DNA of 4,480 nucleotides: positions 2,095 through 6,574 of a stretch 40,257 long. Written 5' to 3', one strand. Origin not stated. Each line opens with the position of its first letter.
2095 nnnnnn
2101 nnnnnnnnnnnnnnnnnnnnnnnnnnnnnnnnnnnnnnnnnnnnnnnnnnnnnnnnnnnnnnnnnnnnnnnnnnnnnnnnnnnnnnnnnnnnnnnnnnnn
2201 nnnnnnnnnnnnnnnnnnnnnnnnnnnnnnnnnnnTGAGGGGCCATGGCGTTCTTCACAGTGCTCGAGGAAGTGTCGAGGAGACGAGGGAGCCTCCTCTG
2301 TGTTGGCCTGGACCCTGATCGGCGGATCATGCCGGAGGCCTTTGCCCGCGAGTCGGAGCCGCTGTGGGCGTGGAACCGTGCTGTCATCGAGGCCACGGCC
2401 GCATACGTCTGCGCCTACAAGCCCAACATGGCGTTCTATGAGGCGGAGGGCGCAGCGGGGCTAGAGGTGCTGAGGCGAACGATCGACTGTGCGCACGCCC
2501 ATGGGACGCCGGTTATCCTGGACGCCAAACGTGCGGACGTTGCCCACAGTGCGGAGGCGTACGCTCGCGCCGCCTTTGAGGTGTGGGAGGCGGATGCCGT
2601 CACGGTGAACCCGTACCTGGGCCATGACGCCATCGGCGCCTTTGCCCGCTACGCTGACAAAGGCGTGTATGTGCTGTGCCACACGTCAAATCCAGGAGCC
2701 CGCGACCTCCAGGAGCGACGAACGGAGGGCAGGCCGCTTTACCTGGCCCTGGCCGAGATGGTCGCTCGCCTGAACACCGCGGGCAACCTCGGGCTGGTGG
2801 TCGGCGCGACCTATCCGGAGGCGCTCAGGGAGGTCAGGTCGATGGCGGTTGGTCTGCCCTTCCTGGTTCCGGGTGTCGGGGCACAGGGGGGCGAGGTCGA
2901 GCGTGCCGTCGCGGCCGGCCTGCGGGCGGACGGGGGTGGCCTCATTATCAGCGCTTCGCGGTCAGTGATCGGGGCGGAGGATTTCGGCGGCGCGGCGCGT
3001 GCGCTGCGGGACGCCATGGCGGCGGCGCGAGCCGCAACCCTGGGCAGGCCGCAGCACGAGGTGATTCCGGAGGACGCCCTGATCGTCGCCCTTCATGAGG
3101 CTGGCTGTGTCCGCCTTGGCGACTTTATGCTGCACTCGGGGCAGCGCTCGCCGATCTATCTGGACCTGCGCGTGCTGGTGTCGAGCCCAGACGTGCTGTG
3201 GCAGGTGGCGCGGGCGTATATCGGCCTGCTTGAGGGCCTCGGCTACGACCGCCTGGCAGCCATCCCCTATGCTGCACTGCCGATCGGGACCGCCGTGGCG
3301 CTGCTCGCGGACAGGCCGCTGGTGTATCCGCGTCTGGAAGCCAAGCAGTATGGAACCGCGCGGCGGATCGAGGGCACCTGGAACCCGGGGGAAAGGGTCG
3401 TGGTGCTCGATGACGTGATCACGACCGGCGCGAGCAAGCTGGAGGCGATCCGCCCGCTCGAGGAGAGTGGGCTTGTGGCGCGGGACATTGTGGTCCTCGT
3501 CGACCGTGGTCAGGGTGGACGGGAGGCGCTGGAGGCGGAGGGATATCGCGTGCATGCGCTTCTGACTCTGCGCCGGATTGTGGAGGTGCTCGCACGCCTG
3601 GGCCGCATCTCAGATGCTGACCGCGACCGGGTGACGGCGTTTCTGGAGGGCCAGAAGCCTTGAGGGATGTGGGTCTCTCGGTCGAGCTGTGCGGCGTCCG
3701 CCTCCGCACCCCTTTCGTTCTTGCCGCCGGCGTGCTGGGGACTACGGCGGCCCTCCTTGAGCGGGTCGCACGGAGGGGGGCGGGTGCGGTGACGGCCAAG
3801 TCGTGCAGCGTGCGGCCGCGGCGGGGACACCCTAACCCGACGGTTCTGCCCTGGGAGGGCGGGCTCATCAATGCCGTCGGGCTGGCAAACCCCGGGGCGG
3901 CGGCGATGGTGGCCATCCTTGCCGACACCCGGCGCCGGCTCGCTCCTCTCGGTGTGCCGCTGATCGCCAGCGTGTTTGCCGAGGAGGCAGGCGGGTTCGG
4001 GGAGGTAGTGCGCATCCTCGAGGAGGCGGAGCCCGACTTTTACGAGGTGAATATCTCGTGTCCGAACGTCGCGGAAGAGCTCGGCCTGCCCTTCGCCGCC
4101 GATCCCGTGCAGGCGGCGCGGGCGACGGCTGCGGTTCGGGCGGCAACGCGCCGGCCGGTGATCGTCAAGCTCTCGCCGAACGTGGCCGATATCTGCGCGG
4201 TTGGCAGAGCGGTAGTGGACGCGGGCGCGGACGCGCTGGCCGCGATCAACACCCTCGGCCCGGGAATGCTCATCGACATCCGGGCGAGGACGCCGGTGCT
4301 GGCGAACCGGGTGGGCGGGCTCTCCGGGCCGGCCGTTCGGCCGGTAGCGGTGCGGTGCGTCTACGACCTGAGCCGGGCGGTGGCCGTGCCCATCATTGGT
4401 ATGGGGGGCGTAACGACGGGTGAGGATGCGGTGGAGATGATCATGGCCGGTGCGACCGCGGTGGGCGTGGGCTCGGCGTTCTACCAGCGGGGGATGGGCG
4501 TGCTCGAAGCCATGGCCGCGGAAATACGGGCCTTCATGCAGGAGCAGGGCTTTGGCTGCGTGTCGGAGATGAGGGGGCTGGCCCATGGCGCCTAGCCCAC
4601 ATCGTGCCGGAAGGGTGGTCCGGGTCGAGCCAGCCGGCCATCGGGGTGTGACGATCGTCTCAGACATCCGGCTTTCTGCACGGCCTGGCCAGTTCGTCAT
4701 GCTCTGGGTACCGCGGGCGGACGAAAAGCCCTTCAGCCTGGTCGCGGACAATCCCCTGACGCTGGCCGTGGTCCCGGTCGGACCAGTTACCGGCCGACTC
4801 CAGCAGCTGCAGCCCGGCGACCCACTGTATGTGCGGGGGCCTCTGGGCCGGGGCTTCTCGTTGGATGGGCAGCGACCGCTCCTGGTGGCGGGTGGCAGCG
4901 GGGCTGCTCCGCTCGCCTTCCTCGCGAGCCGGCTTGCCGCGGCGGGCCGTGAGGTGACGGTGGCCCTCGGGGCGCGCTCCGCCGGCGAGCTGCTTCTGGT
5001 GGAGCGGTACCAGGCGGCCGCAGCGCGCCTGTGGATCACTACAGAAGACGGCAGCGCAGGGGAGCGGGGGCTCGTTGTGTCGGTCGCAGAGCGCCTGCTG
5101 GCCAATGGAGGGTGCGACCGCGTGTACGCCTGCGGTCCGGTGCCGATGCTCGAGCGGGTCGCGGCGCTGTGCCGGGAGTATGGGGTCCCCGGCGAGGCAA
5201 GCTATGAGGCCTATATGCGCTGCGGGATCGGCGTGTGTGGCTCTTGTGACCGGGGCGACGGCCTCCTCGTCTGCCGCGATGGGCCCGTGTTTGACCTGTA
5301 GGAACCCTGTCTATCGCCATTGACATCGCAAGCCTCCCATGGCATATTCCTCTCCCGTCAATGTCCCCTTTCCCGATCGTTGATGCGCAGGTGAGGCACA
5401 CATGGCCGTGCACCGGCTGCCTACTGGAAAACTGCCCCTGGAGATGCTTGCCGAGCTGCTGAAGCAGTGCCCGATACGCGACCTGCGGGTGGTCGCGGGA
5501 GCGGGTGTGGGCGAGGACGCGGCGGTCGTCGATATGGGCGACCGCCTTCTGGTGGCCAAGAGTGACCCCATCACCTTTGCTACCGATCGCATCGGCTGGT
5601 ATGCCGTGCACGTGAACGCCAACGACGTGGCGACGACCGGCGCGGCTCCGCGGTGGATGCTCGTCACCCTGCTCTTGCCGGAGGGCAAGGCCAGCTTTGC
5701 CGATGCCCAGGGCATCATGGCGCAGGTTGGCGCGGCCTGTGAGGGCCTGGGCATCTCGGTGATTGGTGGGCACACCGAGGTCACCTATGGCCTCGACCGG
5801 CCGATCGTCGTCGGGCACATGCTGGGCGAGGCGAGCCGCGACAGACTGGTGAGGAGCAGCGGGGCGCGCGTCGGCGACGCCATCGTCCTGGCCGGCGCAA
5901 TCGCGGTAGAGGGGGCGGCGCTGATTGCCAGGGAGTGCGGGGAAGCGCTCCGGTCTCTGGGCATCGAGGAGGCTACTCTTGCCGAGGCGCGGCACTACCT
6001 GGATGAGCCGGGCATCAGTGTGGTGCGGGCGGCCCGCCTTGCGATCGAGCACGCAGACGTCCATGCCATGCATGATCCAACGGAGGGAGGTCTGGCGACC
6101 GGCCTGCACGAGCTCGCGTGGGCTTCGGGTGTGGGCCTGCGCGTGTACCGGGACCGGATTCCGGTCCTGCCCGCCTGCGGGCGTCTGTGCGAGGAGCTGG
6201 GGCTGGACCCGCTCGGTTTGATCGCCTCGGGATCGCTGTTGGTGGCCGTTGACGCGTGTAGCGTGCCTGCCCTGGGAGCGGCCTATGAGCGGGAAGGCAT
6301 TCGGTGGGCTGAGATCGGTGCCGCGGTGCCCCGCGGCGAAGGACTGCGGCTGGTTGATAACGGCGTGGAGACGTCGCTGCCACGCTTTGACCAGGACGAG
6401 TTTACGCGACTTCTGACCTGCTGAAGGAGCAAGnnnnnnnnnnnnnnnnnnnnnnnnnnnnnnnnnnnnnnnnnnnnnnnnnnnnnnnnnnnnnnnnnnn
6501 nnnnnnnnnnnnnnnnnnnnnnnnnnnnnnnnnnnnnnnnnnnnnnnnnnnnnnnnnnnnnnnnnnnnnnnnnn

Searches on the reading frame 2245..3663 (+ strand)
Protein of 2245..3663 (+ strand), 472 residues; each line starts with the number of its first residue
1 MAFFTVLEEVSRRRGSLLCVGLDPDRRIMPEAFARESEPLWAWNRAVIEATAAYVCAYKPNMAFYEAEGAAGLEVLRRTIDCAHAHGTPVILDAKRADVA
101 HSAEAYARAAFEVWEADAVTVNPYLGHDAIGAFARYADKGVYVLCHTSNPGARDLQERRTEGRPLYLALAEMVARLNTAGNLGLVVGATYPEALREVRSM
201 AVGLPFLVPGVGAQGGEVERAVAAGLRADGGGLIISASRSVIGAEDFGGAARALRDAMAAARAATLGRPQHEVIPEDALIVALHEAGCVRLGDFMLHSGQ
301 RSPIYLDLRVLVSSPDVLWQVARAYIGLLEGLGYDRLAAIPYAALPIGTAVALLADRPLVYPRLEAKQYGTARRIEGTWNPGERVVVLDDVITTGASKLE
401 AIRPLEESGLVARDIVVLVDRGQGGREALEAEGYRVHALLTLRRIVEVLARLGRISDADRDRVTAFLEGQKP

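Call 11: search_protein_families(library=ncbifam, proteins=[window:2245-3663:+], max_evalue=0.00001)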
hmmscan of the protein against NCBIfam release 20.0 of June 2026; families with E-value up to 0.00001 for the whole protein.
window:2245-3663:+ (472 aa): 12 families
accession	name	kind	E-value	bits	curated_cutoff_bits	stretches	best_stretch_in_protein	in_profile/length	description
NF004034.0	PRK05500.1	equivalog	9.5e-117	390.5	656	1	1-462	1-473/478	bifunctional orotidine-5'-phosphate decarboxylase/orotate phosphoribosyltransferase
TIGR02127.1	pyrF_sub2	equivalog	1.2e-74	250.9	110.6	1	3-249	1-255/261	orotidine-5'-phosphate decarboxylase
NF010382.0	PRK13809.1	equivalog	3e-46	157.5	208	1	274-468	8-204/210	orotate phosphoribosyltransferase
TIGR00336.1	pyrE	equivalog_domain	3e-35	121.5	106.8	1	283-443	3-171/173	orotate phosphoribosyltransferase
NF001729.0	PRK00455.1-3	equivalog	1.6e-20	73.5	245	1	294-468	34-214/231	orotate phosphoribosyltransferase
NF010386.0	PRK13813.1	equivalog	4.2e-15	55.9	208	1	52-258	27-213/216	orotidine 5'-phosphate decarboxylase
TIGR01367.1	pyrE_Therm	equivalog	3.9e-13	49.4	150.25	1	283-439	6-159/187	orotate phosphoribosyltransferase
NF040646.1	HPT_Archaea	equivalog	1.4e-10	41.1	200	1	316-442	37-174/184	hypoxanthine/guanine phosphoribosyltransferase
NF002635.0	PRK02304.1-4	subfamily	2.7e-10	40.1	146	1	378-442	111-174/188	adenine phosphoribosyltransferase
NF002620.0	PRK02277.1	subfamily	7.8e-07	29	115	1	303-445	54-200/201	orotate phosphoribosyltransferase-like protein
NF009211.0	PRK12560.1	equivalog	1.7e-06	27.9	188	0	379-442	111-176/187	adenine phosphoribosyltransferase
TIGR01740.1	pyrF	equivalog_domain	2.8e-06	27.2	92.3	1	48-248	17-209/216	orotidine-5'-phosphate decarboxylase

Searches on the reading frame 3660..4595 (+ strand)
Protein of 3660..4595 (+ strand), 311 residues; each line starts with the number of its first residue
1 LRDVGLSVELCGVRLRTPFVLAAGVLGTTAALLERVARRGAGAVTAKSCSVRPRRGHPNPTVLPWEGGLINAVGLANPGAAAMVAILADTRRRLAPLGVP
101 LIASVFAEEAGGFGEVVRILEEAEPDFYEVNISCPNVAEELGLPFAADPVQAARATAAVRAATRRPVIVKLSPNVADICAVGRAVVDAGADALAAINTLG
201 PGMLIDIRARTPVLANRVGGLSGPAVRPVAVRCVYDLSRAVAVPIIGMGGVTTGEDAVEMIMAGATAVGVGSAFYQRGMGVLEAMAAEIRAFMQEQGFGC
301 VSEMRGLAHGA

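Call 11: search_protein_families(library=ncbifam, proteins=[window:3660-4595:+], max_evalue=0.00001)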
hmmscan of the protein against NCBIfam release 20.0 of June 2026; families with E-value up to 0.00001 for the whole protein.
window:3660-4595:+ (311 aa): 17 families
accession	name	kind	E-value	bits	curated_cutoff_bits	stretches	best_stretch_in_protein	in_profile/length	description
TIGR01037.2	pyrD_sub1_fam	subfamily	6.3e-101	337.4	270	1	6-309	1-300/300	dihydroorotate dehydrogenase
NF005574.0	PRK07259.1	equivalog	2.1e-99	332.3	269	1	6-309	5-303/304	dihydroorotate dehydrogenase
NF041011.1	dihydoor_dh_Arch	equivalog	6.5e-71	238.8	330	1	8-309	1-288/289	dihydroorotate dehydrogenase PyrD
NF006183.0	PRK08318.1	equivalog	4.9e-47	160.6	335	1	6-309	4-320/422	NAD-dependent dihydropyrimidine dehydrogenase subunit PreA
NF002702.0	PRK02506.1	equivalog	1.7e-41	142.3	301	1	6-306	4-307/313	dihydroorotate oxidase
NF003645.0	PRK05286.1-2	equivalog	9e-33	113.6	366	1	3-308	43-354/359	quinone-dependent dihydroorotate dehydrogenase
TIGR01036.1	pyrD_sub2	equivalog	2.7e-30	105.3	200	1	5-307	45-353/356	dihydroorotate dehydrogenase (quinone)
NF003652.0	PRK05286.2-5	equivalog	3.3e-30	105.5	267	1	3-299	48-350/353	quinone-dependent dihydroorotate dehydrogenase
NF005741.0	PRK07565.1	subfamily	1.6e-29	103.1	303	1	95-307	99-305/335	dihydroorotate dehydrogenase-like protein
NF003651.0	PRK05286.2-4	equivalog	1.6e-27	96.1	448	1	2-308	58-375/377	quinone-dependent dihydroorotate dehydrogenase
NF003648.0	PRK05286.2-1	equivalog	4.4e-24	85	433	1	3-306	48-353/360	quinone-dependent dihydroorotate dehydrogenase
NF003646.0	PRK05286.1-4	equivalog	8.5e-24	84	457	1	7-291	46-338/341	quinone-dependent dihydroorotate dehydrogenase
NF003650.0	PRK05286.2-3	equivalog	1.7e-21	76.6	477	1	2-306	69-386/393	quinone-dependent dihydroorotate dehydrogenase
NF003649.0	PRK05286.2-2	equivalog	2e-18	66.5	505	1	3-306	47-347/351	quinone-dependent dihydroorotate dehydrogenase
NF003644.0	PRK05286.1-1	equivalog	2.2e-16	59.9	418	1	8-286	47-333/336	quinone-dependent dihydroorotate dehydrogenase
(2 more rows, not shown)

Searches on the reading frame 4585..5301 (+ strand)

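Call 11: search_protein_families(library=ncbifam, proteins=[window:4585-5301:+], max_evalue=0.00001)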
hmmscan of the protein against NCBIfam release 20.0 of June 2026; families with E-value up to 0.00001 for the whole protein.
window:4585-5301:+ (238 aa): 18 families
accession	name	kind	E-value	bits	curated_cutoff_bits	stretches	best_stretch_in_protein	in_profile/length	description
NF000796.0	PRK00054.1-1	equivalog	6.9e-65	218.8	224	1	23-237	20-231/254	dihydroorotate dehydrogenase electron transfer subunit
NF004862.0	PRK06222.1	subfamily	1.4e-35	123.2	220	1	28-237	24-244/281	sulfide/dihydroorotate dehydrogenase-like FAD/NAD-binding protein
NF009414.0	PRK12778.1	equivalog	2.6e-33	115.2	1103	1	28-237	24-244/752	bifunctional dihydroorotate dehydrogenase B NAD binding subunit/NADPH-dependent glutamate synthase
NF000798.0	PRK00054.1-3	equivalog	2.3e-28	99.5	219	1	31-237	30-238/244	dihydroorotate dehydrogenase electron transfer subunit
NF000799.0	PRK00054.1-4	equivalog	2.1e-26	92.6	314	1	34-237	35-252/258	dihydroorotate dehydrogenase electron transfer subunit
NF009413.0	PRK12775.1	equivalog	7.6e-23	80.3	1895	1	26-237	22-244/1006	putative trifunctional 2-polyprenylphenol hydroxylase/glutamate synthase subunit beta/ferritin domain-containing protein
TIGR02911.1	sulfite_red_B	equivalog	1.7e-22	79.8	288.6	1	28-237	27-252/261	anaerobic sulfite reductase subunit AsrB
NF000797.0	PRK00054.1-2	equivalog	3.6e-22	78.9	270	1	68-237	85-261/267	dihydroorotate dehydrogenase electron transfer subunit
NF006220.0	PRK08345.1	subfamily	4.5e-21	75.3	395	2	32-138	43-159/294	cytochrome-c3 hydrogenase subunit gamma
NF040835.1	sulfhyd_HydG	equivalog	6.8e-18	64.9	650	1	31-237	49-280/292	NADPH-dependent hydrogenase/sulfhydrogenase 1 subunit gamma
NF040810.1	BenC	equivalog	5.1e-17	62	430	1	28-204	130-323/333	benzoate 1,2-dioxygenase electron transfer component BenC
NF040830.1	sulfhyd_ShyC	equivalog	1.6e-14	53.8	600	1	30-116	37-129/288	NAD(P)-dependent hydrogenase/sulfhydrogenase 2 subunit gamma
NF009415.0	PRK12779.1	equivalog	3.9e-11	41.6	1519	1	31-221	676-891/944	putative bifunctional glutamate synthase subunit beta/2-polyprenylphenol hydroxylase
NF004470.0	PRK05802.1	equivalog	4.5e-10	39.1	313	1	33-223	97-303/330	sulfide/dihydroorotate dehydrogenase-like FAD/NAD-binding protein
NF045803.1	MethMoxFADbindMmoC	equivalog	5e-10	38.7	500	1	28-207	136-336/343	aromatic/alkene monooxygenase hydroxylase FAD-binding subunit MmoC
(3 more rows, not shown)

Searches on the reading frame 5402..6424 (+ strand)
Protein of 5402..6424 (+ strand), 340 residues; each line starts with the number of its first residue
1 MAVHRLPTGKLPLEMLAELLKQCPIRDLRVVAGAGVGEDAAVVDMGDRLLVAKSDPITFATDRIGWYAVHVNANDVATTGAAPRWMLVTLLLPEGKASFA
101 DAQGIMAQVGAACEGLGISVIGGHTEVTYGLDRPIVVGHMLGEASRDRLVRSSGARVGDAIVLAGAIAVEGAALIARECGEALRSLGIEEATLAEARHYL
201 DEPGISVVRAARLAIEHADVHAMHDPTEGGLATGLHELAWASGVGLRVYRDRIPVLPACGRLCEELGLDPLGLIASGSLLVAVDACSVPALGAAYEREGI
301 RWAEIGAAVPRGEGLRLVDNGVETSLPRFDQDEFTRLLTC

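Call 11: search_protein_families(library=ncbifam, proteins=[window:5402-6424:+], max_evalue=0.00001)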
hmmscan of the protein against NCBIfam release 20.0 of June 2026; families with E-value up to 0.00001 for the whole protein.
window:5402-6424:+ (340 aa): 15 families
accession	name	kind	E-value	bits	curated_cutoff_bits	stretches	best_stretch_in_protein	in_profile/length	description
TIGR02124.1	hypE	equivalog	2.7e-31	108.8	251.6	1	38-285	34-275/332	hydrogenase expression/formation protein HypE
TIGR01379.1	thiL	equivalog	5.9e-27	94.5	184.15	1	34-323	21-308/320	thiamine-phosphate kinase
TIGR00476.1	selD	equivalog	8.6e-22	77.7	125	1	9-265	13-263/311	selenide, water dikinase SelD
NF004353.0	PRK05731.2-2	equivalog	1.2e-17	64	301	1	35-277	17-250/311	thiamine-phosphate kinase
NF004351.0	PRK05731.1-4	equivalog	1.4e-16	60.5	324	1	34-290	35-285/321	thiamine-phosphate kinase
NF002098.0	PRK00943.1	equivalog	1.1e-13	50.8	299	1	14-264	24-266/347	selenide, water dikinase SelD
NF010705.0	PRK14105.1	equivalog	4.4e-12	45.5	291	1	10-319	20-337/345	selenide, water dikinase SelD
TIGR04049.1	AIR_rel_sll0787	hypoth_equivalog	1.8e-11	43.6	321.3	1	34-335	40-316/318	sll0787 family AIR synthase-like protein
NF004350.0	PRK05731.1-1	equivalog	3.5e-11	42.6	441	1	34-326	25-314/325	thiamine-phosphate kinase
TIGR01736.1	FGAM_synth_II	equivalog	1.9e-09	36.4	525.75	1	19-255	41-282/718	phosphoribosylformylglycinamidine synthase subunit PurL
NF002290.1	PRK01213.1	equivalog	2.6e-09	35.8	648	1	72-251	464-642/723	phosphoribosylformylglycinamidine synthase subunit PurL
TIGR03267.1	methan_mark_2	hypoth_equivalog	2.7e-09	36.5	365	1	33-164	40-171/323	methanogenesis marker 2 protein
NF004354.0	PRK05731.2-3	equivalog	1e-06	28.3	204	1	60-168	45-148/273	thiamine-phosphate kinase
TIGR04050.1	MSMEG_0567_Cter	hypoth_equivalog_domain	1.3e-06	28.1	312.2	1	16-165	12-155/296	MSMEG_0567/sll0787 family protein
TIGR00878.1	purM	equivalog_domain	9.2e-06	25.1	236.35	0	46-176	62-192/332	phosphoribosylformylglycinamidine cyclo-ligase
